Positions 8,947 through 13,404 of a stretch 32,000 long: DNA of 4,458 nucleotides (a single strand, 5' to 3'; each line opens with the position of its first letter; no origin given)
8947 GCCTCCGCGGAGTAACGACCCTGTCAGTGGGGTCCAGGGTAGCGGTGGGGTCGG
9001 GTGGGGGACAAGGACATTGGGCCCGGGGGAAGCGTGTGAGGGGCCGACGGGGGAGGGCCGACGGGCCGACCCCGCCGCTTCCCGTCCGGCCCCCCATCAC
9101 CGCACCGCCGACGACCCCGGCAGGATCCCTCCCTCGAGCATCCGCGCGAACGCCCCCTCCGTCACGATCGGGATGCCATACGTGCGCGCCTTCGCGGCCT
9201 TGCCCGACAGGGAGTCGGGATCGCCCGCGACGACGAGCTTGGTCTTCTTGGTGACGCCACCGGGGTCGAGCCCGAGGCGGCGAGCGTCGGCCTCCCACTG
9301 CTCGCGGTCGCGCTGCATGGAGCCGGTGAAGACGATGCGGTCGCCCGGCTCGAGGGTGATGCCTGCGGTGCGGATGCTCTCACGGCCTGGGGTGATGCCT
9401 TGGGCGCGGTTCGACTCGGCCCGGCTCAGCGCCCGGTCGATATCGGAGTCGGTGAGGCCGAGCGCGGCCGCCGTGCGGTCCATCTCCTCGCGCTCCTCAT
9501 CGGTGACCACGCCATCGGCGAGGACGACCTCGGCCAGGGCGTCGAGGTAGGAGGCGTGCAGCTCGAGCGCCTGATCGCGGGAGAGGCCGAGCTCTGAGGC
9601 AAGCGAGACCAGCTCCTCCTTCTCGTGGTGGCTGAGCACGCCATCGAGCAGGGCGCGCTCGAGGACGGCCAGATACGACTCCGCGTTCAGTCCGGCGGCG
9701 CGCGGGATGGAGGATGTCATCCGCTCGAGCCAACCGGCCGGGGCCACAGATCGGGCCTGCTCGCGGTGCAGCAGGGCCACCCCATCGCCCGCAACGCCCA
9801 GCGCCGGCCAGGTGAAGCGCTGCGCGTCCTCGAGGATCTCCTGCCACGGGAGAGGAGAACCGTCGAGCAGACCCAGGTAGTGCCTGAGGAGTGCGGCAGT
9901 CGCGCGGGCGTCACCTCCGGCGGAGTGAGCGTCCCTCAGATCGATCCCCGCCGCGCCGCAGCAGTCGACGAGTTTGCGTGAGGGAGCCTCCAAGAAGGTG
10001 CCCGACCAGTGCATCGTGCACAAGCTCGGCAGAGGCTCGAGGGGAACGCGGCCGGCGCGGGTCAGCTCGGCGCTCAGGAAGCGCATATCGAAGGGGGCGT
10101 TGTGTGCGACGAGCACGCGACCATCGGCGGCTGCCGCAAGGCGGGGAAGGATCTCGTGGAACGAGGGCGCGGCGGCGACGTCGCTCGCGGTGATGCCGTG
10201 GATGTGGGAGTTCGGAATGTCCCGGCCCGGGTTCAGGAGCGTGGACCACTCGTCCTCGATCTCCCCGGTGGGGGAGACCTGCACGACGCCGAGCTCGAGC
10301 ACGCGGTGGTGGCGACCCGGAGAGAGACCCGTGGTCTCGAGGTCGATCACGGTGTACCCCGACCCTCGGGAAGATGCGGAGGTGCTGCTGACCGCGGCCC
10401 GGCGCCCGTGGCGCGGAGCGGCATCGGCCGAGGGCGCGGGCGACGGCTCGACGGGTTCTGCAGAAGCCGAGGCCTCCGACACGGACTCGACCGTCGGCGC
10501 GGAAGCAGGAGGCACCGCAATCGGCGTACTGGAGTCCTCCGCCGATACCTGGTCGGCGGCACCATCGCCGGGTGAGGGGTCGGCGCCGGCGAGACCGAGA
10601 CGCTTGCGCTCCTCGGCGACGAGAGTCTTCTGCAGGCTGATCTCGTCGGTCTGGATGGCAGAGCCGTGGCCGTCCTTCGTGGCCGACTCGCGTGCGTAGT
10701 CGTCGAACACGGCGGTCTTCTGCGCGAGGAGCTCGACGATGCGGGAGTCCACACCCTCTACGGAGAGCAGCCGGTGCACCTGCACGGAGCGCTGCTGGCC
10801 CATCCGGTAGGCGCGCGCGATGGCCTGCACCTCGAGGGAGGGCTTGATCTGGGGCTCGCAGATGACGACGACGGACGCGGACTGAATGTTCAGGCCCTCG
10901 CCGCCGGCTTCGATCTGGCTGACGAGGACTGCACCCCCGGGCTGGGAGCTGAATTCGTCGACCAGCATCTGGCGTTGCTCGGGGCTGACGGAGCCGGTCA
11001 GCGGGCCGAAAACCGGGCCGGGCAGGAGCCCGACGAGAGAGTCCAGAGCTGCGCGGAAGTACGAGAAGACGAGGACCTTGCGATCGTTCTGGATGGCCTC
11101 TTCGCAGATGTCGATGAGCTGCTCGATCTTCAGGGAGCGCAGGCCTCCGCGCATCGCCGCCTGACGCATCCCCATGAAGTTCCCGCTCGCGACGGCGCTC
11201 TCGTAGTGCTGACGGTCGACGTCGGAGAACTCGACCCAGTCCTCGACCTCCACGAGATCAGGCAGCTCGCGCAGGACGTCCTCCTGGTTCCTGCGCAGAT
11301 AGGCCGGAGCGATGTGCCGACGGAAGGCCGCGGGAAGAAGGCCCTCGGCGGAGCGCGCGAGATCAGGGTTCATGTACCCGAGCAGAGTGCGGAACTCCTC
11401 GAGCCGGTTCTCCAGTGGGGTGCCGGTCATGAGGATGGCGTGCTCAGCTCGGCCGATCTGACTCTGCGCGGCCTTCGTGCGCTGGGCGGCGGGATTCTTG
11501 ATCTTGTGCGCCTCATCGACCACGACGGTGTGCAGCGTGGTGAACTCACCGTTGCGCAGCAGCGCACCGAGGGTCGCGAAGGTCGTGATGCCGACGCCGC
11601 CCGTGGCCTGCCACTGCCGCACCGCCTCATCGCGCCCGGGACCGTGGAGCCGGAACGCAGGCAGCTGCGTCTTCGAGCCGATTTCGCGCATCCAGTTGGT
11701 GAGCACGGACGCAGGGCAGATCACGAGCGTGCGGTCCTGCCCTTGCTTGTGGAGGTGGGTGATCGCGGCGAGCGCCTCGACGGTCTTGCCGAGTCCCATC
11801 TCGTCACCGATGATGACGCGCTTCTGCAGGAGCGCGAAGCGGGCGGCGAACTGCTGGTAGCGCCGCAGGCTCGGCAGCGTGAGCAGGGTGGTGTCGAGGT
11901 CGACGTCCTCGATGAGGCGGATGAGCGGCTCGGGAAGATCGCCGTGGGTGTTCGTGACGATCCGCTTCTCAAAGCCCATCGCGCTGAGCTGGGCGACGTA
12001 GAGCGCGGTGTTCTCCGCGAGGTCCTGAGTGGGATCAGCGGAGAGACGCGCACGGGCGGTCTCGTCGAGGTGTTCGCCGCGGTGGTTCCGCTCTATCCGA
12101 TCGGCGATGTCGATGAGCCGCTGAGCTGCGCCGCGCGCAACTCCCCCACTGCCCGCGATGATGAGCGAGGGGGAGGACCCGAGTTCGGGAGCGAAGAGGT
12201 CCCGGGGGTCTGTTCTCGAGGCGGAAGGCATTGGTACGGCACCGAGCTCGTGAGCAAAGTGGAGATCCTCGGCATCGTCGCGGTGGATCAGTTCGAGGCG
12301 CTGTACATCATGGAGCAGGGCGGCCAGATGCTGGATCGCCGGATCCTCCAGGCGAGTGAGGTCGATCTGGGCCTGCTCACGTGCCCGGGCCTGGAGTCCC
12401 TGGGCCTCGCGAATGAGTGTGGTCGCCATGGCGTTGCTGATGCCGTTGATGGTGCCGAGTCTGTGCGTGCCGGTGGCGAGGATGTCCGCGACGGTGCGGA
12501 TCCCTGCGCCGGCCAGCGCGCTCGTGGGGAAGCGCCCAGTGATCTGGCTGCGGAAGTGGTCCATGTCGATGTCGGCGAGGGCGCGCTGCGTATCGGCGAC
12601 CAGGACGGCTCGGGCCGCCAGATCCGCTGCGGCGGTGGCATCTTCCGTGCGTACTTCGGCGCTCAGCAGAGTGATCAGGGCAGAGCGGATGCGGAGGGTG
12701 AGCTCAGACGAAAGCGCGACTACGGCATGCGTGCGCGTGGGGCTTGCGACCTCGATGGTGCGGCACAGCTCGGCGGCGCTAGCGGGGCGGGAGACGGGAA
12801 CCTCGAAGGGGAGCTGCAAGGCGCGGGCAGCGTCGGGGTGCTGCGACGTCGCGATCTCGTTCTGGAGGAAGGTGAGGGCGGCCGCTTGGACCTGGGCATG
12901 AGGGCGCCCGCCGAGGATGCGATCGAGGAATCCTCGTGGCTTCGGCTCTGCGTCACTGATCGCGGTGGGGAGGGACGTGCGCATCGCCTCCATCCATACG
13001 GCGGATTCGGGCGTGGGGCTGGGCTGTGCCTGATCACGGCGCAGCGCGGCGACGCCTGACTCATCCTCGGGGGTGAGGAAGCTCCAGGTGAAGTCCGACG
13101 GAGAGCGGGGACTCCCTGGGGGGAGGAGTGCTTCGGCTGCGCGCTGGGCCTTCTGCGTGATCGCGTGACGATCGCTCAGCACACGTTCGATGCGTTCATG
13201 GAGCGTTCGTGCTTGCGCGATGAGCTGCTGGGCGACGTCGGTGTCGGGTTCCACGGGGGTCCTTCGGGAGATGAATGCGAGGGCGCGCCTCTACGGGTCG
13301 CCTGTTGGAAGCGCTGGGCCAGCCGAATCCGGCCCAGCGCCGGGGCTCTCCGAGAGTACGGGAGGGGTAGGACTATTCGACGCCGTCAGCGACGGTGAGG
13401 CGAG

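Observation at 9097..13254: Single-polypeptide SNF2 ATPase - DEDDh exonuclease - TerB - BRCT fusion flanking the BREX locus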

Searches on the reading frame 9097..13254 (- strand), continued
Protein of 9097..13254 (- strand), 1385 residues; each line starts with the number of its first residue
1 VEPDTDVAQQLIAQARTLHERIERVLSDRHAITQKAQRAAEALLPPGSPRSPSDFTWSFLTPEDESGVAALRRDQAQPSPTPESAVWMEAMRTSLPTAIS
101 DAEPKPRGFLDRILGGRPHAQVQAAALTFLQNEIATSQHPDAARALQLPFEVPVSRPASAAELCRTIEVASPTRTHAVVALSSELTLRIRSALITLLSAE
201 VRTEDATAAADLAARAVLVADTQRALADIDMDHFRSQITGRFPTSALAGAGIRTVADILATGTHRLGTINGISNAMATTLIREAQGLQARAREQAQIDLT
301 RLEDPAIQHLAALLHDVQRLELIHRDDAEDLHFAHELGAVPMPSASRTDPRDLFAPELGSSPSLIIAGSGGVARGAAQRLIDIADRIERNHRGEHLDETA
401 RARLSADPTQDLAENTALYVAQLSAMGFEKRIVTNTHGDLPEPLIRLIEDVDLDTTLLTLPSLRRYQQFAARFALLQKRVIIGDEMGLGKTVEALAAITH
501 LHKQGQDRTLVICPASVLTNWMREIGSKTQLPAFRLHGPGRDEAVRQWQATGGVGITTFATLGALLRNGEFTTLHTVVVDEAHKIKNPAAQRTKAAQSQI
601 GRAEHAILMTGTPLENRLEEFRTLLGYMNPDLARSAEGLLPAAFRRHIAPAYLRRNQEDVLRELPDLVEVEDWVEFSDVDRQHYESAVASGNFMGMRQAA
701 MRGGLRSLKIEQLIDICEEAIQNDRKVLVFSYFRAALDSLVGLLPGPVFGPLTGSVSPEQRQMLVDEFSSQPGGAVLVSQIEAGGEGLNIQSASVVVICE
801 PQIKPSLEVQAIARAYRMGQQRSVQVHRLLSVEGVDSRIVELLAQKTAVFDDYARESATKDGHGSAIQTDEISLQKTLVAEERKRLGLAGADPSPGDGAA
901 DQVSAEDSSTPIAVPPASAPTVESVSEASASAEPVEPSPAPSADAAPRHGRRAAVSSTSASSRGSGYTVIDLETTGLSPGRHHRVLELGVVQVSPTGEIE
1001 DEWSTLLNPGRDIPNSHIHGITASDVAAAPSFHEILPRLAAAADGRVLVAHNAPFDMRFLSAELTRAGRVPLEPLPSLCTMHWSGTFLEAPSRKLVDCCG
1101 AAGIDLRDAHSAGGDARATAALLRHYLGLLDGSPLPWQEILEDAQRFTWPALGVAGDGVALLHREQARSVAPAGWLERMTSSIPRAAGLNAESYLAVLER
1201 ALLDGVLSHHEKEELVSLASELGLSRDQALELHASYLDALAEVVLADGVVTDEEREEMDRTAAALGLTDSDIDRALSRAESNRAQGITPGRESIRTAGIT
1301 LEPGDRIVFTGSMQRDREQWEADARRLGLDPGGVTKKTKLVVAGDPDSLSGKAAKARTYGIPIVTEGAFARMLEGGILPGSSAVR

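Call 12: find_encoding_contigs(protein=P0003, flank=10000, max_places=4)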
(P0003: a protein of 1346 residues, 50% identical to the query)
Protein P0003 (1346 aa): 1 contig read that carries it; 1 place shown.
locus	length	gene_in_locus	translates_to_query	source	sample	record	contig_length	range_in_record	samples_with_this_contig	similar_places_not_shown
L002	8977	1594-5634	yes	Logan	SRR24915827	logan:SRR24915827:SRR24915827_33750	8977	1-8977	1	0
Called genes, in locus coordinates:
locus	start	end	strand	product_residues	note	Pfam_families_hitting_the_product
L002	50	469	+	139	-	PF00293:NUDIX, PF14815:NUDIX_4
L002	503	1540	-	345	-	PF13391:HNH_2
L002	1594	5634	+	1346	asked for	PF04851:ResIII (weak), PF00176:SNF2-rel_dom, PF00271:Helicase_C, PF00929:RNase_T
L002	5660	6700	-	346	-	PF04166:PdxA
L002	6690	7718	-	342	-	PF07005:SBD_N (faint), PF17042:NBD_C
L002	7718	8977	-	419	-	?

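Call 24: find_encoding_contigs(protein=P0004, flank=10000, max_places=3)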
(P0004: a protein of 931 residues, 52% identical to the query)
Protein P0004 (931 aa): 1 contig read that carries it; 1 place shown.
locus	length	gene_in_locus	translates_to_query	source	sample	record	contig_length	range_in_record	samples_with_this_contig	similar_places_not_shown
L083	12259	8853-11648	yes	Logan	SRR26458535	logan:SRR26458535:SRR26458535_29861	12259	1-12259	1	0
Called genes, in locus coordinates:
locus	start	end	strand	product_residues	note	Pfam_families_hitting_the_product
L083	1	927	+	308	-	?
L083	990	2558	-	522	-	PF00370:FGGY_N, PF02782:FGGY_C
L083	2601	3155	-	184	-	-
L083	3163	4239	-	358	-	PF01381:HTH_3 (weak), PF13443:HTH_26 (weak), PF13560:HTH_31 (weak), PF06114:Peptidase_M78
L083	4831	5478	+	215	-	PF19827:DUF6308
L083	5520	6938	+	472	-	-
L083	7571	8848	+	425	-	PF00929:RNase_T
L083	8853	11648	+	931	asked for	PF14520:HHH_5 (faint), PF00176:SNF2-rel_dom, PF00270:DEAD, PF04851:ResIII, PF00271:Helicase_C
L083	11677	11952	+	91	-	-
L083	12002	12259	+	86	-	?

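Call 25: find_encoding_contigs(protein=P0013, flank=10000, max_places=3)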
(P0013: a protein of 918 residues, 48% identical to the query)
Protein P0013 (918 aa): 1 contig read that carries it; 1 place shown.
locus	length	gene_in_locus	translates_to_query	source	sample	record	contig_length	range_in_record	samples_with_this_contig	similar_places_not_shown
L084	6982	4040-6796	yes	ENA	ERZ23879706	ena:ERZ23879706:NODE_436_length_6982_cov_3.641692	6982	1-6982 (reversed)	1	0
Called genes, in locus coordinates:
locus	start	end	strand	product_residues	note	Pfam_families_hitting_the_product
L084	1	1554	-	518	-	?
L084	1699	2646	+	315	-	PF21790:OGG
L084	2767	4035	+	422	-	PF00929:RNase_T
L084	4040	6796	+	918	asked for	PF00270:DEAD, PF04851:ResIII, PF00176:SNF2-rel_dom, PF00271:Helicase_C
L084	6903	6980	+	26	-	?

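Call 26: find_encoding_contigs(protein=P0005, flank=10000, max_places=3)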
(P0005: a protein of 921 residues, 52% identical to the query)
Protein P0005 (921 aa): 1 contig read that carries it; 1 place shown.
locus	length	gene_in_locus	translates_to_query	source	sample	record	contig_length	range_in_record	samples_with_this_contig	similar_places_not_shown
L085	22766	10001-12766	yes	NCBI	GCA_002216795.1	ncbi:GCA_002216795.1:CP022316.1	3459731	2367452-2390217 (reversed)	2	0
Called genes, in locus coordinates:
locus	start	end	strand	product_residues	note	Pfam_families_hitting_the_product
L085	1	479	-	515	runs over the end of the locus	PF00005:ABC_tran, PF13304:AAA_21 (faint), PF00005:ABC_tran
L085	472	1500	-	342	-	PF00356:LacI, PF00532:Peripla_BP_1, PF13407:Peripla_BP_4, PF13377:Peripla_BP_3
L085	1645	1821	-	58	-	-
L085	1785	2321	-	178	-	-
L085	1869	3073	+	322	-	-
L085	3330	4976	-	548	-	PF07929:PRiA4_ORF3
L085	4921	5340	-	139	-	PF01850:PIN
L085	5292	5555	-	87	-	PF02604:PhdYeFM_antitox (weak)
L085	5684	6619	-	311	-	-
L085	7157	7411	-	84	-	-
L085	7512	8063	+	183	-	-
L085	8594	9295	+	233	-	PF00929:RNase_T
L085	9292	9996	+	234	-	PF05099:TerB (faint)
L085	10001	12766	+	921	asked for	PF00176:SNF2-rel_dom, PF00270:DEAD, PF04851:ResIII, PF00271:Helicase_C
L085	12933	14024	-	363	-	PF26345:ScoMcrA_N, PF13391:HNH_2 (weak)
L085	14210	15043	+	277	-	PF03235:GmrSD_N, PF25202:DUF7834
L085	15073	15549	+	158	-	PF25202:DUF7834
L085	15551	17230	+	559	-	PF03235:GmrSD_N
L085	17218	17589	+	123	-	PF07510:GmrSD_C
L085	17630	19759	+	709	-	PF03235:GmrSD_N, PF07510:GmrSD_C, PF18755:RAMA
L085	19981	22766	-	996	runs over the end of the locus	PF00270:DEAD (weak), PF04851:ResIII, PF19778:RE_endonuc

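Call 30: find_encoding_contigs(protein=P0010, flank=10000, max_places=3)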
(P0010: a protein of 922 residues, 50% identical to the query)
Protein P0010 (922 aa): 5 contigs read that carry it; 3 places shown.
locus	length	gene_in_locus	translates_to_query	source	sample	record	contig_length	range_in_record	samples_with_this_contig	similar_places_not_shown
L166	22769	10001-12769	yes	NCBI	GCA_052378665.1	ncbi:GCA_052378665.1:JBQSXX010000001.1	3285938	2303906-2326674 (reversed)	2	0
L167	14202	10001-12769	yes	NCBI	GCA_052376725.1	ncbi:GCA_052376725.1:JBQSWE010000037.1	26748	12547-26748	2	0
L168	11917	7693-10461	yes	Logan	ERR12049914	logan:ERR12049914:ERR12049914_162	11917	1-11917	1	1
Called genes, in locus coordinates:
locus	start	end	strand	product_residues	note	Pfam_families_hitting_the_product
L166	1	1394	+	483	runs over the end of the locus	-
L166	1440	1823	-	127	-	PF05025:RbsD_FucU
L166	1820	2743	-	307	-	PF00294:PfkB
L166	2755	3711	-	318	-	PF00532:Peripla_BP_1, PF13407:Peripla_BP_4, PF13377:Peripla_BP_3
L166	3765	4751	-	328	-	PF02653:BPD_transp_2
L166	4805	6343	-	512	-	PF00005:ABC_tran, PF13304:AAA_21 (faint), PF00005:ABC_tran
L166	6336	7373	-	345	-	PF00356:LacI, PF00532:Peripla_BP_1, PF13407:Peripla_BP_4, PF13377:Peripla_BP_3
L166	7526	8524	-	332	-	PF13091:PLDc_2 (weak)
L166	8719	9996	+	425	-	PF00929:RNase_T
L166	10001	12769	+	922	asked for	PF14520:HHH_5 (weak), PF00176:SNF2-rel_dom, PF00270:DEAD, PF04851:ResIII, PF00271:Helicase_C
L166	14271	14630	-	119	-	PF08021:FAD_binding_9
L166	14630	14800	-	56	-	-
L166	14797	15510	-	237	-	PF00440:TetR_N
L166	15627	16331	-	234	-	PF00440:TetR_N (weak)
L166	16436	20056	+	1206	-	PF00664:ABC_membrane, PF00004:AAA (faint), PF00005:ABC_tran, PF02463:SMC_N (faint), PF07728:AAA_5 (faint), PF13304:AAA_21 (faint), PF00664:ABC_membrane, PF00005:ABC_tran, +2 more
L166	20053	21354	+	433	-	PF07690:MFS_1, PF13000:Acatn (weak), PF07690:MFS_1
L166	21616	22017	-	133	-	PF01555:N6_N4_Mtase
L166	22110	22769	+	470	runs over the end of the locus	PF00665:rve, PF13683:rve_3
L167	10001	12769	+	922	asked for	PF14520:HHH_5 (weak), PF00176:SNF2-rel_dom, PF00270:DEAD, PF04851:ResIII, PF00271:Helicase_C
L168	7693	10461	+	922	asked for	PF14520:HHH_5 (weak), PF00176:SNF2-rel_dom, PF00270:DEAD, PF04851:ResIII, PF00271:Helicase_C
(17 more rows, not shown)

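Call 31: find_encoding_contigs(protein=P0008, flank=10000, max_places=3)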
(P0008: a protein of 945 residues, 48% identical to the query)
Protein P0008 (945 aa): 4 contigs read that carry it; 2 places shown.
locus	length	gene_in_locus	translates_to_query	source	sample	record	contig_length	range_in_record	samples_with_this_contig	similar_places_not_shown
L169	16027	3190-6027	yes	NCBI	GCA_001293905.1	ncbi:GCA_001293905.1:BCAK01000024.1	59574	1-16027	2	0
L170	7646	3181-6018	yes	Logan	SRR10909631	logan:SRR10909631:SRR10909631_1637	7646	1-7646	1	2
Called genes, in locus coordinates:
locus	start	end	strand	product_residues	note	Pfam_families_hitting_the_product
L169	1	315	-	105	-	?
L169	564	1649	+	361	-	-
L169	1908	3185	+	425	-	PF00929:RNase_T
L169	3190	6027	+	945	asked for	PF00176:SNF2-rel_dom, PF00270:DEAD, PF04851:ResIII, PF00271:Helicase_C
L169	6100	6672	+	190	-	-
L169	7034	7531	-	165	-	PF10604:Polyketide_cyc2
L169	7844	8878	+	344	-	PF18845:baeRF_family3 (weak), PF18854:baeRF_family10, PF18844:baeRF_family2, PF18859:acVLRF1 (weak)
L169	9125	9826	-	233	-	PF00596:Aldolase_II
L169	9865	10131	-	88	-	-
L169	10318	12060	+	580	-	PF04851:ResIII (faint)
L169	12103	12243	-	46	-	-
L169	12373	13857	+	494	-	PF03577:Peptidase_C69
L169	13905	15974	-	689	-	PF03235:GmrSD_N, PF07510:GmrSD_C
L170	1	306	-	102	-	?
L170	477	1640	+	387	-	-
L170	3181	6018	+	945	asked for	PF00176:SNF2-rel_dom, PF00270:DEAD, PF04851:ResIII, PF00271:Helicase_C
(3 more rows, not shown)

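Call 46: search_protein_families(library=pfam, proteins=[L166:7526-8524:-, L169:564-1649:+, L169:6100-6672:+, L083:5520-6938:+], max_evalue=0.0001)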
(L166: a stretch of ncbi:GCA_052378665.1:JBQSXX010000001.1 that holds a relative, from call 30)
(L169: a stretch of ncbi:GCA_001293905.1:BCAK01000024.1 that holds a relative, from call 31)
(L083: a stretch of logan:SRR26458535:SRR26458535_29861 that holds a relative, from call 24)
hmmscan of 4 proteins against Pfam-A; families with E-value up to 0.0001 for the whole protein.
L166:7526-8524:- (332 aa): 1 family
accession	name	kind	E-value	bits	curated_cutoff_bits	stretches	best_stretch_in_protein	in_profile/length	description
PF13091.12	PLDc_2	-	1.4e-05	25.4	27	1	68-137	56-126/132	PLD-like domain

L169:564-1649:+ (361 aa): 0 families

L169:6100-6672:+ (190 aa): 0 families

L083:5520-6938:+ (472 aa): 0 families

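Call 66: find_encoding_contigs(protein=P0009, flank=10000, max_places=2)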
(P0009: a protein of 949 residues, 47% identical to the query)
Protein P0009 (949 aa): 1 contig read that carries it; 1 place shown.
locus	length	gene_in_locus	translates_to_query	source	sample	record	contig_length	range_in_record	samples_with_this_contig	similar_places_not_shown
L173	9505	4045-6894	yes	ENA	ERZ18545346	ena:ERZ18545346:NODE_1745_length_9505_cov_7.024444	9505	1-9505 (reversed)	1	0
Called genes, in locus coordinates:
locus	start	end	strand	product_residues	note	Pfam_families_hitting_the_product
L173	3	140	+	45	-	?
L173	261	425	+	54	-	-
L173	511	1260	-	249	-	-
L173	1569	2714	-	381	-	-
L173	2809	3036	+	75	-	-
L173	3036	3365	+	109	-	-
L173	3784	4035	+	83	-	-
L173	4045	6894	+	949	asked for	PF00176:SNF2-rel_dom, PF00270:DEAD, PF04851:ResIII, PF00271:Helicase_C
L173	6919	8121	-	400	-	PF10117:McrBC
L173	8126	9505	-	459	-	?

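Call 67: find_encoding_contigs(protein=P0006, flank=10000, max_places=2)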
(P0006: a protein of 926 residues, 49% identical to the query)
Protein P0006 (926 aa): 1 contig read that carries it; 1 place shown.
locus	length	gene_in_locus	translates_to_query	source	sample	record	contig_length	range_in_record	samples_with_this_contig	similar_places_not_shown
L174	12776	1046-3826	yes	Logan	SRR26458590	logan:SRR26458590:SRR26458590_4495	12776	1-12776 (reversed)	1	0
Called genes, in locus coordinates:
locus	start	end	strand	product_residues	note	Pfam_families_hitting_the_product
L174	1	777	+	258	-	?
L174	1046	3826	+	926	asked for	PF00270:DEAD, PF04851:ResIII, PF00176:SNF2-rel_dom, PF07652:Flavi_DEAD (faint), PF00271:Helicase_C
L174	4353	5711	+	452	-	PF01408:GFO_IDH_MocA, PF03447:NAD_binding_3 (weak), PF21135:DRL_cat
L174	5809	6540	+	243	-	PF00392:GntR, PF07729:FCD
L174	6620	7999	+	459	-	PF00083:Sugar_tr, PF07690:MFS_1, PF13347:MFS_2, PF00083:Sugar_tr, PF07690:MFS_1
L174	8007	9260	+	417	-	PF07005:SBD_N, PF17042:NBD_C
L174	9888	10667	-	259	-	-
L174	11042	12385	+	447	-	PF01547:SBP_bac_1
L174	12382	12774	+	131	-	?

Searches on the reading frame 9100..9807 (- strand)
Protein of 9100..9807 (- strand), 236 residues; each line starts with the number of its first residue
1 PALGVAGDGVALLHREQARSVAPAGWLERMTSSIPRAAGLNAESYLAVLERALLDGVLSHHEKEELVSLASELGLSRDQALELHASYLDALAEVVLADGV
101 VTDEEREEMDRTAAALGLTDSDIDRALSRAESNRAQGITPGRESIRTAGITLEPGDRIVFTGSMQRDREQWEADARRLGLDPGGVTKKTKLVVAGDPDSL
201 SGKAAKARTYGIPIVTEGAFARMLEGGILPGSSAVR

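Call 90: search_protein_families(library=padloc, proteins=[window:9100-9807:-], max_evalue=0.01)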
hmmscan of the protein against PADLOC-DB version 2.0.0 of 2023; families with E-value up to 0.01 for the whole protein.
window:9100-9807:- (236 aa): 2 families
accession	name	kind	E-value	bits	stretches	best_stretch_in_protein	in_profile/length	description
PDLC05027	PDC-S48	-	9e-71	237.1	1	10-225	196-406/411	-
PDLC05028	PDC-S48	-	8.2e-21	72.1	1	24-225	218-412/512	-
